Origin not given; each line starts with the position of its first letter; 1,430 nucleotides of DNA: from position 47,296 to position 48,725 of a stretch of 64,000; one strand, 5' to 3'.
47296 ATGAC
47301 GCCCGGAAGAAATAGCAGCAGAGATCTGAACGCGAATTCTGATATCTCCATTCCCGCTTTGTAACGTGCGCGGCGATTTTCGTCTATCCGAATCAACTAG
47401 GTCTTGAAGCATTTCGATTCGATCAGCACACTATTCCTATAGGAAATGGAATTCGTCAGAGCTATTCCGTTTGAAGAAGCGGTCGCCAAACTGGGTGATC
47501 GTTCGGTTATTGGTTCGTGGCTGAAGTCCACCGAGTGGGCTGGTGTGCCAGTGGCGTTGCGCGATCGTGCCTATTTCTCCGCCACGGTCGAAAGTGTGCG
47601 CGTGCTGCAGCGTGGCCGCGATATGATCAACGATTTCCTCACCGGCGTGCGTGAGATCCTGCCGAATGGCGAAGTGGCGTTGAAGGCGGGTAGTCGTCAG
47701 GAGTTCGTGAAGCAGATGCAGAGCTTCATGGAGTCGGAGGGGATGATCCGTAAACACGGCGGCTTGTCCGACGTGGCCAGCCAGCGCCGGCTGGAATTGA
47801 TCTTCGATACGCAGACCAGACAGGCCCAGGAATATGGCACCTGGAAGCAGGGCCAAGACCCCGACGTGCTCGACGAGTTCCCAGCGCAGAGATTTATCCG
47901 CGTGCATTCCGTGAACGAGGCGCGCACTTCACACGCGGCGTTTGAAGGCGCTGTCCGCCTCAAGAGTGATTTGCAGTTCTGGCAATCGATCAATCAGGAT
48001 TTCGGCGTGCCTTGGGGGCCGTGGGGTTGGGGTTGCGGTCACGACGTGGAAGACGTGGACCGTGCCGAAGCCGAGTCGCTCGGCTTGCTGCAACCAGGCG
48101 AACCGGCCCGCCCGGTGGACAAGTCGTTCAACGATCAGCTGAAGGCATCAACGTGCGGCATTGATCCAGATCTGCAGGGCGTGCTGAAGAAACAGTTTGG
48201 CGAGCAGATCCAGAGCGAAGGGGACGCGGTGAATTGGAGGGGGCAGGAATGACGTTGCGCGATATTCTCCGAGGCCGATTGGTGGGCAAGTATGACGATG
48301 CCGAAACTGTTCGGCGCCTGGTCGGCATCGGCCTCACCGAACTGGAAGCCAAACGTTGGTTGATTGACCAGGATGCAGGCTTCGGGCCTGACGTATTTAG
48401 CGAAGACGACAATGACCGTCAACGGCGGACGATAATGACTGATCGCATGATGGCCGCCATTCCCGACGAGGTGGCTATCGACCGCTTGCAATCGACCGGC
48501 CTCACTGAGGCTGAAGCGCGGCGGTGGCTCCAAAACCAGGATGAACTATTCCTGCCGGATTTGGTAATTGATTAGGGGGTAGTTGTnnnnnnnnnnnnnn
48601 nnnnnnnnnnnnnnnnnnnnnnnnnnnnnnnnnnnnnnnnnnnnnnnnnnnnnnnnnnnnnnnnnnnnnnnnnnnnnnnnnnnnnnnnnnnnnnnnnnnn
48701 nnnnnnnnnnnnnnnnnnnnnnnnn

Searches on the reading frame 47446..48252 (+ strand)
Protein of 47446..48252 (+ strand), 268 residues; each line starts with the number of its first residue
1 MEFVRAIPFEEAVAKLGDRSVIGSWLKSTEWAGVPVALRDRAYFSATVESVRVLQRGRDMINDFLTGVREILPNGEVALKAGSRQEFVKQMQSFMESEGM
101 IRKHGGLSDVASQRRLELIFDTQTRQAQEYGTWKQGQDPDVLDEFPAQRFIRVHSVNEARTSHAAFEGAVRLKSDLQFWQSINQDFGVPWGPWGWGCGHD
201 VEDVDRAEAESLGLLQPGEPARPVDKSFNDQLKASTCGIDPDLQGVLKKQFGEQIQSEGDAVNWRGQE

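Call 13: search_protein_families(library=pfam, proteins=[window:47446-48252:+], max_evalue=0.01)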
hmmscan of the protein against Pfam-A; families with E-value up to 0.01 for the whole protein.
window:47446-48252:+ (268 aa): 0 families

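Call 66: search_protein_families(library=phrogs, proteins=[window:47446-48252:+], max_evalue=0.01)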
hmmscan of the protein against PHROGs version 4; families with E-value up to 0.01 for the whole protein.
window:47446-48252:+ (268 aa): 2 families
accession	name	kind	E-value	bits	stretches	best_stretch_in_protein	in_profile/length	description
phrog_220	-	head and packaging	7.7e-15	54.9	1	59-222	941-1083/1338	minor head protein and DNA pilot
phrog_28631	-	unknown function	0.0002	21.1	1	37-182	53-179/550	-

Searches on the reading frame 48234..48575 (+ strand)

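Call 66: search_protein_families(library=phrogs, proteins=[window:48234-48575:+], max_evalue=0.01)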
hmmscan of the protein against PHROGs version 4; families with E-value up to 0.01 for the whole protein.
window:48234-48575:+ (113 aa): 1 family
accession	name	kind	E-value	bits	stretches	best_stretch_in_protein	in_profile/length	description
phrog_533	-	head and packaging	4.6e-05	23.1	1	58-104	434-478/495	portal protein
